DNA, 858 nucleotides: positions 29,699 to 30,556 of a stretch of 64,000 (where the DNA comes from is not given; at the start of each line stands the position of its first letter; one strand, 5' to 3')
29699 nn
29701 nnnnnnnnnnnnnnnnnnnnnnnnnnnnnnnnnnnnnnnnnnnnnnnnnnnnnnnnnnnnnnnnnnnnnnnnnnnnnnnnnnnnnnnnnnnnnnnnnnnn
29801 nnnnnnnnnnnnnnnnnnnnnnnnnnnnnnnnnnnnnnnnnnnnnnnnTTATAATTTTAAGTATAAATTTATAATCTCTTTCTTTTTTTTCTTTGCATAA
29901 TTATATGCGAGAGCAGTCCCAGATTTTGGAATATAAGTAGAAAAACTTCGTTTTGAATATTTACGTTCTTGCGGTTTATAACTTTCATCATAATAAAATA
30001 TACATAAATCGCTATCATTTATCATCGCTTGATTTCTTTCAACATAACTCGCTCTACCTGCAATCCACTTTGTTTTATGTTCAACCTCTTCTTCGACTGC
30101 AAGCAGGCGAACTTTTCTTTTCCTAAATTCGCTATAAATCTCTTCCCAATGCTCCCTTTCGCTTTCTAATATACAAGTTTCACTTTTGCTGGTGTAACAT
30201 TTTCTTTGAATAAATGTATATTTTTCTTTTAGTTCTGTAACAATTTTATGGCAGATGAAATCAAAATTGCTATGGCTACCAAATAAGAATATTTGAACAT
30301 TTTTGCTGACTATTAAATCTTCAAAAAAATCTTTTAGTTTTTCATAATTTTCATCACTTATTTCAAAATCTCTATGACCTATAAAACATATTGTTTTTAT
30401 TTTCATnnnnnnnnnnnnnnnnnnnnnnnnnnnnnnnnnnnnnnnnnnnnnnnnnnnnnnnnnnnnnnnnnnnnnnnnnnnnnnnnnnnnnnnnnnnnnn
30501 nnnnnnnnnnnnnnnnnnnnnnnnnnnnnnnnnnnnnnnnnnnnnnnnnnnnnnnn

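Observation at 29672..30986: Two-gene cassette (YpsA/DUF1273-like SLOG protein plus XRE regulator) bracketed by about 120-bp direct repeats next to tRNA-Leu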

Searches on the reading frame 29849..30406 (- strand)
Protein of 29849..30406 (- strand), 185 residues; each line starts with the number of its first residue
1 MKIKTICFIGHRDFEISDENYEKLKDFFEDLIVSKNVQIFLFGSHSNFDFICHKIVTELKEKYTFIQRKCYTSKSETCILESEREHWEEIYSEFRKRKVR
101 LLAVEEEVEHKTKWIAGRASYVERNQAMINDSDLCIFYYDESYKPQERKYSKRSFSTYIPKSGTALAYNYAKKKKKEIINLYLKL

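Call 8: search_protein_families(library=pfam, proteins=[window:29849-30406:-], max_evalue=1)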
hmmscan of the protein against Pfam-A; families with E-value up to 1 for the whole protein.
window:29849-30406:- (185 aa): 2 families
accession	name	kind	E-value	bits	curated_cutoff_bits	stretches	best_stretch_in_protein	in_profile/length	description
PF06908.16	YpsA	-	9.1e-06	26.2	27.7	1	9-158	4-152/168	YspA SLOG family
PF23163.1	CSD_RNase_II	-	0.15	12.5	24.3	1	93-116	8-31/60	CSD-like barrel domain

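Call 11: find_encoding_contigs(protein=window:29849-30406:-, flank=10000, max_places=10)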
Protein window:29849-30406:- (185 aa): 5 contigs read that carry it; 1 place shown.
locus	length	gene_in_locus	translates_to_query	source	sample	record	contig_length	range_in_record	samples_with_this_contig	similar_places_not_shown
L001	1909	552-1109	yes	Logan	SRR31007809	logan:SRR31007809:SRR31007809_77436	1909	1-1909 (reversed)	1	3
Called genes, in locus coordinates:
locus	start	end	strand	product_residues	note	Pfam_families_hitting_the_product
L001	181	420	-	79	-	PF13443:HTH_26 (weak)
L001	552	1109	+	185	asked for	PF06908:YpsA (weak)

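Call 12: find_homologous_proteins(query=window:29849-30406:-, max_evalue=0.001)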
Query window:29849-30406:- (185 aa): 1156 proteins with E <= 0.001 among 1187 candidates; the best 120 are listed.
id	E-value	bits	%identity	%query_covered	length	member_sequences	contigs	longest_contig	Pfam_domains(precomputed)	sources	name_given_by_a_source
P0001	2.0e-116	404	99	100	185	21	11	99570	PF06908.17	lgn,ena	-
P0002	4.6e-87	308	74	98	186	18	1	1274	PF06908.17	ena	-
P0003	5.8e-87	308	74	98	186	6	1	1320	PF06908.17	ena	-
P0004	4.7e-86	305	75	98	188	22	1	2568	PF06908.17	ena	-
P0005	5.4e-86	305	74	98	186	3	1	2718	PF06908.17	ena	-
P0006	8.7e-86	304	72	98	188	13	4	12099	PF06908.17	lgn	-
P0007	6.5e-85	301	72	98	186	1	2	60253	PF06908.17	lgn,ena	-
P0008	2.5e-84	300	71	98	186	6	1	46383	PF06908.17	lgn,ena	-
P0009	3.8e-83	296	72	100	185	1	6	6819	-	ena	-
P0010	1.5e-82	294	71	98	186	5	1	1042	PF06908.17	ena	-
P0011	2.5e-82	293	71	98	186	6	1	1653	PF06908.17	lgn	-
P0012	7.0e-82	292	69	90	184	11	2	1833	PF06908.17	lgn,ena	-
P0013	1.3e-81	291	69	97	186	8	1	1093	PF06908.17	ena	-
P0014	2.5e-81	290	71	98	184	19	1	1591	PF06908.17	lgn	-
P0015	8.0e-81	288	70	98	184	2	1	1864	PF06908.17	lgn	-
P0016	8.4e-81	288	70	98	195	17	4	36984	PF06908.17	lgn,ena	-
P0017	1.3e-80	287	68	98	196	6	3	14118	PF06908.17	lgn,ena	-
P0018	4.5e-80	286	69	98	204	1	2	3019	PF06908.17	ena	-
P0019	7.7e-80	285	69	98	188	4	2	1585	PF06908.17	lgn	-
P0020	2.2e-79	283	68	98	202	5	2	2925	PF06908.17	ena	-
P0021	5.7e-79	282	70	97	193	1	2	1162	PF06908.17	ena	-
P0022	1.1e-78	281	69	98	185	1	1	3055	PF06908.17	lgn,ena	-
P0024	1.0e-77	278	68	98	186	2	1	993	PF06908.17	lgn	-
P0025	1.4e-77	278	65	98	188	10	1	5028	PF06908.17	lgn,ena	-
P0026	1.9e-77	277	67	92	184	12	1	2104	PF06908.17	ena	-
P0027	2.1e-77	277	70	98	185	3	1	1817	PF06908.17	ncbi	-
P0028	5.1e-77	276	69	95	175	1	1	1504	PF06908.17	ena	-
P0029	6.1e-77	276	68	97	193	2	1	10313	PF06908.17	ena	-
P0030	1.1e-76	275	71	98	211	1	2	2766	PF06908.17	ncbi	-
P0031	2.1e-76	274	69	99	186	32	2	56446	PF06908.17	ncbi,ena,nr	ncbi:DUF1273 family protein [bacterium]|nr:DUF1273 family protein [bacterium]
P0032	4.1e-76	273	68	92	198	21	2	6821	PF06908.17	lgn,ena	-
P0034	6.8e-76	272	67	98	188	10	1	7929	PF06908.17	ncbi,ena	-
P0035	8.5e-76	272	69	98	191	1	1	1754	PF06908.17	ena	-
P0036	1.1e-75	271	69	98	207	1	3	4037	PF06908.17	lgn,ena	-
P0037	1.1e-75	271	71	95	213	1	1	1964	PF06908.17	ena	-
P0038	2.6e-75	270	71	94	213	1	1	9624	PF06908.17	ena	-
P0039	3.4e-75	270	69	98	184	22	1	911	PF06908.17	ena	-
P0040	5.1e-75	269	67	98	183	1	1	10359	PF06908.17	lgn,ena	-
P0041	5.3e-75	269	68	98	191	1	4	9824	PF06908.17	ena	-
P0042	6.3e-75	269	68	98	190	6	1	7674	PF06908.17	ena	-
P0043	7.1e-75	269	70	97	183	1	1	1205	PF06908.17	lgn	-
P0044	1.7e-74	268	70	98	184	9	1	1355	PF06908.17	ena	-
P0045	2.1e-74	267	70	94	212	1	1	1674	PF06908.17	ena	-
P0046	2.2e-74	267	70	94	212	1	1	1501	PF06908.17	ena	-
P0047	2.3e-74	267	66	96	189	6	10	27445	PF06908.17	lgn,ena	-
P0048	3.3e-74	267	70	94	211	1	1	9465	PF06908.17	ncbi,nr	ncbi:MAG: DUF1273 family protein [Clostridia bacterium]|nr:DUF1273 family protein [Clostridia bacter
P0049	3.3e-74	267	69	95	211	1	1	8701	PF06908.17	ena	-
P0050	3.5e-74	267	70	95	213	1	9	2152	PF06908.17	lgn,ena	-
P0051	6.0e-74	266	70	94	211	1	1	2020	PF06908.17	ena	-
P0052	7.0e-74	266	68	98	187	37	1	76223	PF06908.17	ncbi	-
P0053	9.2e-74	265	69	98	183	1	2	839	PF06908.17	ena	-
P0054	9.4e-74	265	67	96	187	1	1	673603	PF06908.17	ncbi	-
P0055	9.5e-74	265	68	98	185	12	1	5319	PF06908.17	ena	-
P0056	1.1e-73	265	70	96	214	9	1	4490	PF06908.17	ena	-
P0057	1.3e-73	265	67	95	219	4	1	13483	PF06908.17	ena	-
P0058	1.4e-73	265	68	98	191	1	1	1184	PF06908.17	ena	-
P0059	1.5e-73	264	70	96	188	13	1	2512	PF06908.17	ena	-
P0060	2.0e-73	264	67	97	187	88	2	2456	PF06908.17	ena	-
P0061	2.0e-73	264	69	98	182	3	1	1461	PF06908.17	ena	-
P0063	2.8e-73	264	68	98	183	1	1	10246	PF06908.17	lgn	-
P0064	3.1e-73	263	67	98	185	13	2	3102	PF06908.17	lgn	-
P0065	3.2e-73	263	68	95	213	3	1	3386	PF06908.17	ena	-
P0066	3.3e-73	263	68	95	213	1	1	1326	PF06908.17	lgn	-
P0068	4.0e-73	263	68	97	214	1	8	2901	PF06908.17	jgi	-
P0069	4.0e-73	263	68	97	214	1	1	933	PF06908.17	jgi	-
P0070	4.1e-73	263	67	96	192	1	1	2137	PF06908.17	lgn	-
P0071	5.8e-73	263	70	95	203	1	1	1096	PF06908.17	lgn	-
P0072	6.8e-73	262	65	98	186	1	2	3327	PF06908.17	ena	-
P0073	8.8e-73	262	67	98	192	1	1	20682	PF06908.17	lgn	-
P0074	9.8e-73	262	70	91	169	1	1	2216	PF06908.17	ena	-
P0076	1.4e-72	261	67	98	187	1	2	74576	PF06908.17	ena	-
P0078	1.6e-72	261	67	98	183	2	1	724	PF06908.17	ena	-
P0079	2.0e-72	261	62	98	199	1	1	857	PF06908.17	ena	-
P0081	2.9e-72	260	68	98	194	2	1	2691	PF06908.17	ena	-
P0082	4.3e-72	260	67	98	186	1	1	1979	PF06908.17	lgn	-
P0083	4.4e-72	260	66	97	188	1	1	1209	PF06908.17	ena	-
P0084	4.6e-72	260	66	97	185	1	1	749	PF06908.17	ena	-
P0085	5.1e-72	259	67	98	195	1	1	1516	PF06908.17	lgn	-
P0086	5.4e-72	259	65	98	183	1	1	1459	PF06908.17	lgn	-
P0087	8.3e-72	259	66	98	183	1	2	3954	PF06908.17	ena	-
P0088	1.1e-71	258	69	94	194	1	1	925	PF06908.17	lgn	-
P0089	1.3e-71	258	66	100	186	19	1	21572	PF06908.17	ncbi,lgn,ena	-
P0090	1.5e-71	258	69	95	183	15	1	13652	PF06908.17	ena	-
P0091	2.1e-71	257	69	95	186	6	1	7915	PF06908.17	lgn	-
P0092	2.2e-71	257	65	93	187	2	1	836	PF06908.17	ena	-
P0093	2.5e-71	257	67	95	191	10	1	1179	PF06908.17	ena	-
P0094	2.8e-71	257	68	95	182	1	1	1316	PF06908.17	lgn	-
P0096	4.1e-71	257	67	98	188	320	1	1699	PF06908.17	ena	-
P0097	4.7e-71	256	64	98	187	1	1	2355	PF06908.17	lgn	-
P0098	5.2e-71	256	68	98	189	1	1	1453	PF06908.17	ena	-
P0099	6.1e-71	256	65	99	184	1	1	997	PF06908.17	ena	-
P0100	1.4e-70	255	68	97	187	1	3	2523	PF06908.17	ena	-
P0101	4.6e-70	253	66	94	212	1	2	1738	PF06908.17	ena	-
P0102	4.8e-70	253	65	98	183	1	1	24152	PF06908.17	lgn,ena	-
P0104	8.1e-70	252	66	96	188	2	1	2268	PF06908.17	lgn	-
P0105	9.9e-70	252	63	97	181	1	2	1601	PF06908.17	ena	-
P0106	1.3e-69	252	67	97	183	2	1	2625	PF06908.17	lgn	-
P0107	1.9e-69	251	62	96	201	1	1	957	PF06908.17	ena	-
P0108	2.0e-69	251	66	96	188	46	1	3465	PF06908.17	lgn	-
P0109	2.0e-69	251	65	96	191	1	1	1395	PF06908.17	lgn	-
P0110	3.1e-69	250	66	98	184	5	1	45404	PF06908.17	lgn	-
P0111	4.9e-69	250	66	96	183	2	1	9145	PF06908.17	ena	-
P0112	6.0e-69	249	66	97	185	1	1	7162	PF06908.17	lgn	-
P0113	6.8e-69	249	63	98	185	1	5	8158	PF06908.17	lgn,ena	-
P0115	1.3e-68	248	65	96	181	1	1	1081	PF06908.17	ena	-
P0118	3.6e-68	247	65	96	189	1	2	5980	PF06908.17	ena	-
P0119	4.6e-68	247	62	98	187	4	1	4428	PF06908.17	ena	-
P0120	4.7e-68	247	66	96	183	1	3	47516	PF06908.17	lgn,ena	-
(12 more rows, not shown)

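Call 13: search_protein_families(library=ncbifam, proteins=[window:29849-30406:-], max_evalue=1)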
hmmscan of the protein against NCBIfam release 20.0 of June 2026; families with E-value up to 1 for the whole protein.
window:29849-30406:- (185 aa): 0 families

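Call 14: search_protein_families(library=padloc, proteins=[window:29849-30406:-], max_evalue=1)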
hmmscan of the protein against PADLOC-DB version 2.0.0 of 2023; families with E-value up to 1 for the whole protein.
window:29849-30406:- (185 aa): 0 families

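Call 15: search_protein_families(library=phrogs, proteins=[window:29849-30406:-], max_evalue=0.1)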
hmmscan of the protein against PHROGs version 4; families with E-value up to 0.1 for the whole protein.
window:29849-30406:- (185 aa): 4 families
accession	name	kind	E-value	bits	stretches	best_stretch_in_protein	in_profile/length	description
phrog_289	-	other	4.5e-08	33.4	1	2-142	21-118/500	GTP-binding domain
phrog_11382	-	unknown function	0.00039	21.8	1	56-142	27-110/117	-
phrog_768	-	DNA, RNA and nucleotide metabolism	0.025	15.1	1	57-183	58-168/191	DprA-like DNA recombination-mediator protein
phrog_35120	-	unknown function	0.065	14.5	0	80-142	20-83/103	-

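Call 16: find_encoding_contigs(protein=P0001, flank=6000, max_places=4)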
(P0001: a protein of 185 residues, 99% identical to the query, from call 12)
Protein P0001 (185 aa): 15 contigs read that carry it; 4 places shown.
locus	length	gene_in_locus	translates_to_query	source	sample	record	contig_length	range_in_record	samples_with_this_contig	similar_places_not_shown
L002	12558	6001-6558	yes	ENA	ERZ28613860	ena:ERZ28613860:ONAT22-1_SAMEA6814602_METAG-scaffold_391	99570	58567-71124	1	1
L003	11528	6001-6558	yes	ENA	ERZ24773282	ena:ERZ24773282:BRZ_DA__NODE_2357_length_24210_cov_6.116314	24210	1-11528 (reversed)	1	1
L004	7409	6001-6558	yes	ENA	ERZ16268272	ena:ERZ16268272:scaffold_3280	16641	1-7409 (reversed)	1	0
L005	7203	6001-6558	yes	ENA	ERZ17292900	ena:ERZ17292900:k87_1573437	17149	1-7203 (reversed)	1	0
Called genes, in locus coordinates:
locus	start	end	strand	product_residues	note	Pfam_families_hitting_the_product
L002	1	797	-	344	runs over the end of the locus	-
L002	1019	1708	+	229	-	PF01522:Polysacc_deac_1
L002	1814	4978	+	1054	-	PF17854:FtsK_alpha, PF01580:FtsK_SpoIIIE, PF09397:FtsK_gamma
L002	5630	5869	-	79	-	PF13443:HTH_26 (weak)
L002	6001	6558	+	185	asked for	PF06908:YpsA (faint)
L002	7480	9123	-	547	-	PF00239:Resolvase, PF07508:Recombinase, PF13408:Zn_ribbon_recom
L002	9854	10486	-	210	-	-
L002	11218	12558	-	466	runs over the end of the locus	-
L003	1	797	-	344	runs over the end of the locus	-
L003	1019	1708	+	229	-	PF01522:Polysacc_deac_1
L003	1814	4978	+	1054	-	PF17854:FtsK_alpha, PF01580:FtsK_SpoIIIE, PF09397:FtsK_gamma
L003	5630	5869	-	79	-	PF13443:HTH_26 (weak)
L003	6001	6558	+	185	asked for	PF06908:YpsA (faint)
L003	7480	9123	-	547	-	PF00239:Resolvase, PF07508:Recombinase, PF13408:Zn_ribbon_recom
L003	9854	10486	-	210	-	-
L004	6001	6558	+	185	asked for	PF06908:YpsA (faint)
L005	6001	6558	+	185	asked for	PF06908:YpsA (faint)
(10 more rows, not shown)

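Call 17: find_encoding_contigs(protein=P0007, flank=6000, max_places=3)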
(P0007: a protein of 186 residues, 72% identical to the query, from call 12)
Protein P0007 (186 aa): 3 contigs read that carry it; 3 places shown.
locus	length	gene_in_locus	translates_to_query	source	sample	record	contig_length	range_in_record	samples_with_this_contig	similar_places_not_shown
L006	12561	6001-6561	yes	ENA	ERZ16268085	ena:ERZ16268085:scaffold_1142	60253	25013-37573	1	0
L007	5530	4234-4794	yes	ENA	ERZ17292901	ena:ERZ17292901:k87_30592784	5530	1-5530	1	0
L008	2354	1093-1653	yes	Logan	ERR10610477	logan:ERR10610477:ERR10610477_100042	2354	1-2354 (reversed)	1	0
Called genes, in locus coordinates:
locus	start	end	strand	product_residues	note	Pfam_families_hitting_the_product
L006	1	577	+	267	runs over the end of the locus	PF14487:DarT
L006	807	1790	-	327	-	-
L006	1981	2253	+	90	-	PF09397:FtsK_gamma (weak)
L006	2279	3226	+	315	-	PF00145:DNA_methylase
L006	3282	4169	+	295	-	PF00145:DNA_methylase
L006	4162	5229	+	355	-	PF09561:RE_HpaII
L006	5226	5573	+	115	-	PF04266:ASCH (weak)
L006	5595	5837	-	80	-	PF13443:HTH_26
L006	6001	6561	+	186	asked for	PF06908:YpsA (faint)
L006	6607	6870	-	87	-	PF20648:DUF6809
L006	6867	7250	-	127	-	-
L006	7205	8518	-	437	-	PF14284:PcfJ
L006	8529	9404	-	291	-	PF14058:PcfK (weak), PF01624:MutS_I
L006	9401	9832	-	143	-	-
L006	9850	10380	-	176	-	PF07275:ArdA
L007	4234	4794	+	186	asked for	PF06908:YpsA (faint)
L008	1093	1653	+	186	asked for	PF06908:YpsA (faint)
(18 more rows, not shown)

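Call 18: find_encoding_contigs(protein=P0008, flank=6000, max_places=3)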
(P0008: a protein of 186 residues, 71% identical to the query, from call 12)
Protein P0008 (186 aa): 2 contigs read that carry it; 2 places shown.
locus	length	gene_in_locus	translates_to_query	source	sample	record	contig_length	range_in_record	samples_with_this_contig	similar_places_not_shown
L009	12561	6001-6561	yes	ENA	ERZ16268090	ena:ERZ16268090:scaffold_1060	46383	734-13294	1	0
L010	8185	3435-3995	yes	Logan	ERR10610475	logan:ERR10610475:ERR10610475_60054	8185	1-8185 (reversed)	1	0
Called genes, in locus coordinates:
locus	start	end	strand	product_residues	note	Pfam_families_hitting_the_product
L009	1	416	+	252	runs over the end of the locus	-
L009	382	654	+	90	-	-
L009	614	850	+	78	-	-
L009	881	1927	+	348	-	PF23343:REP_ORF2-G2P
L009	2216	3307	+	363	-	PF02275:CBAH, PF03417:AAT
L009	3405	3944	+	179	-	PF11731:Cdd1, PF12675:DUF3795 (faint)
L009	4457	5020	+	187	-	PF00583:Acetyltransf_1 (weak), PF13508:Acetyltransf_7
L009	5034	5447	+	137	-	PF12663:DUF3788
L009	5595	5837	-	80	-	PF13443:HTH_26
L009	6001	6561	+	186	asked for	PF06908:YpsA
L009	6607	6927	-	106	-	-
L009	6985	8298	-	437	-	PF14284:PcfJ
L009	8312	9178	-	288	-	PF01624:MutS_I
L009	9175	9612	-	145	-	-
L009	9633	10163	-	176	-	PF07275:ArdA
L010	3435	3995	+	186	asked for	PF06908:YpsA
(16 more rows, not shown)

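Call 33: find_encoding_contigs(protein=P0054, flank=8000, max_places=2)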
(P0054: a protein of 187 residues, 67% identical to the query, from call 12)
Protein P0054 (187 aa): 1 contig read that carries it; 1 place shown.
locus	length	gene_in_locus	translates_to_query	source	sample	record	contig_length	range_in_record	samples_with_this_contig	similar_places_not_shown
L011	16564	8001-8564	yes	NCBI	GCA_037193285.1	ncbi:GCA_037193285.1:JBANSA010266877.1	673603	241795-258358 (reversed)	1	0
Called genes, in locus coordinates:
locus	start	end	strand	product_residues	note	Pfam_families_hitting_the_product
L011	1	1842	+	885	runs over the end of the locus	PF09586:YfhO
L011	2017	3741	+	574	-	PF00664:ABC_membrane, PF00005:ABC_tran, PF02463:SMC_N (faint)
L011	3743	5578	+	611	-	PF00664:ABC_membrane, PF02463:SMC_N (weak), PF00005:ABC_tran, PF13304:AAA_21 (faint)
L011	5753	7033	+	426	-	-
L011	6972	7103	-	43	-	-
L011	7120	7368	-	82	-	PF13443:HTH_26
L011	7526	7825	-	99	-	PF01381:HTH_3, PF12844:HTH_19 (weak), PF13560:HTH_31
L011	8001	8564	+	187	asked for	PF06908:YpsA (weak)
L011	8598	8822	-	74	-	PF13443:HTH_26 (weak)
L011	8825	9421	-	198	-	PF05175:MTS, PF06325:PrmA, PF10294:Methyltransf_16 (weak), PF13847:Methyltransf_31 (weak), PF08242:Methyltransf_12 (weak), PF13649:Methyltransf_25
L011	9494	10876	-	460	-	PF01406:tRNA-synt_1e, PF01921:tRNA-synt_1f (faint), PF09334:tRNA-synt_1g (faint)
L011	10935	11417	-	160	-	PF10502:Peptidase_S26 (weak)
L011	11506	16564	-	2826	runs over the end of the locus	-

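Call 34: find_encoding_contigs(protein=P0052, flank=8000, max_places=2)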
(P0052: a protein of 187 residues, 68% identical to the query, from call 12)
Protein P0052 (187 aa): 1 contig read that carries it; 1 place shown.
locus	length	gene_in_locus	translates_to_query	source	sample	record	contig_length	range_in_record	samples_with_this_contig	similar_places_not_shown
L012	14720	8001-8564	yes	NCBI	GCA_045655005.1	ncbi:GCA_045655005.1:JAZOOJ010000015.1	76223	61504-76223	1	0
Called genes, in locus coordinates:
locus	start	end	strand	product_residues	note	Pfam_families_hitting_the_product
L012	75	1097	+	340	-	PF18299:R2K_2 (faint)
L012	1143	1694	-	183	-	PF00156:Pribosyltran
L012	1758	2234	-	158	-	PF13420:Acetyltransf_4, PF13527:Acetyltransf_9 (faint), PF00583:Acetyltransf_1, PF13673:Acetyltransf_10, PF13508:Acetyltransf_7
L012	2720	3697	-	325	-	PF13391:HNH_2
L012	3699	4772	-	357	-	PF00145:DNA_methylase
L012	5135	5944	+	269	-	-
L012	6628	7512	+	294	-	-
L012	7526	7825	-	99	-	PF01381:HTH_3, PF12844:HTH_19 (weak), PF13560:HTH_31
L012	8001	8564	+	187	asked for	PF06908:YpsA (weak)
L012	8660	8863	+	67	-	-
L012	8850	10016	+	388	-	PF00145:DNA_methylase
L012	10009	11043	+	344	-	-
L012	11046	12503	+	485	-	PF13589:HATPase_c_3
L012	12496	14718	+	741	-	?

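Call 35: find_encoding_contigs(protein=P0031, flank=8000, max_places=2)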
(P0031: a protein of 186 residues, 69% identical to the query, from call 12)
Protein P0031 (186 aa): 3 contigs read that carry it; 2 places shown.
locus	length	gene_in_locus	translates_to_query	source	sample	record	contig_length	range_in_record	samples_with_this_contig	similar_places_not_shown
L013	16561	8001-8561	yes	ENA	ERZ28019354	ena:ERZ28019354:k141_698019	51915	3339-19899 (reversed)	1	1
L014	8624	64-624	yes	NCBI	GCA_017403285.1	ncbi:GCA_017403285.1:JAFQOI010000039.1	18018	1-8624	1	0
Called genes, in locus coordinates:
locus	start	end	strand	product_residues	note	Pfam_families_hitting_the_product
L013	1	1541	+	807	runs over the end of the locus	PF00133:tRNA-synt_1, PF09334:tRNA-synt_1g, PF13603:tRNA-synt_1_2, PF00133:tRNA-synt_1, PF08264:Anticodon_1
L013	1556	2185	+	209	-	-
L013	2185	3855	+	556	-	PF00749:tRNA-synt_1c, PF19269:Anticodon_2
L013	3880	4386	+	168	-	-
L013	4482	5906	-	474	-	PF02536:mTERF (faint)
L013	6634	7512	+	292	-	-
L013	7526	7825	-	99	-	PF01381:HTH_3, PF12844:HTH_19 (weak), PF13560:HTH_31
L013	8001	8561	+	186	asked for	PF06908:YpsA (weak)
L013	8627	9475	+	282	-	PF14267:DUF4357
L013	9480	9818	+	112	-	-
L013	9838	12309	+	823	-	PF12161:HsdM_N, PF02384:N6_Mtase, PF07669:Eco57I (weak)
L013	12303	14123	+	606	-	PF01420:Methylase_S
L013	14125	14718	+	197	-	PF18734:HEPN_AbiU2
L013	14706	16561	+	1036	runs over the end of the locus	PF04313:HSDR_N, PF04851:ResIII, PF18766:SWI2_SNF2, PF22679:T1R_D3-like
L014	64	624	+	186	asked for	PF06908:YpsA (weak)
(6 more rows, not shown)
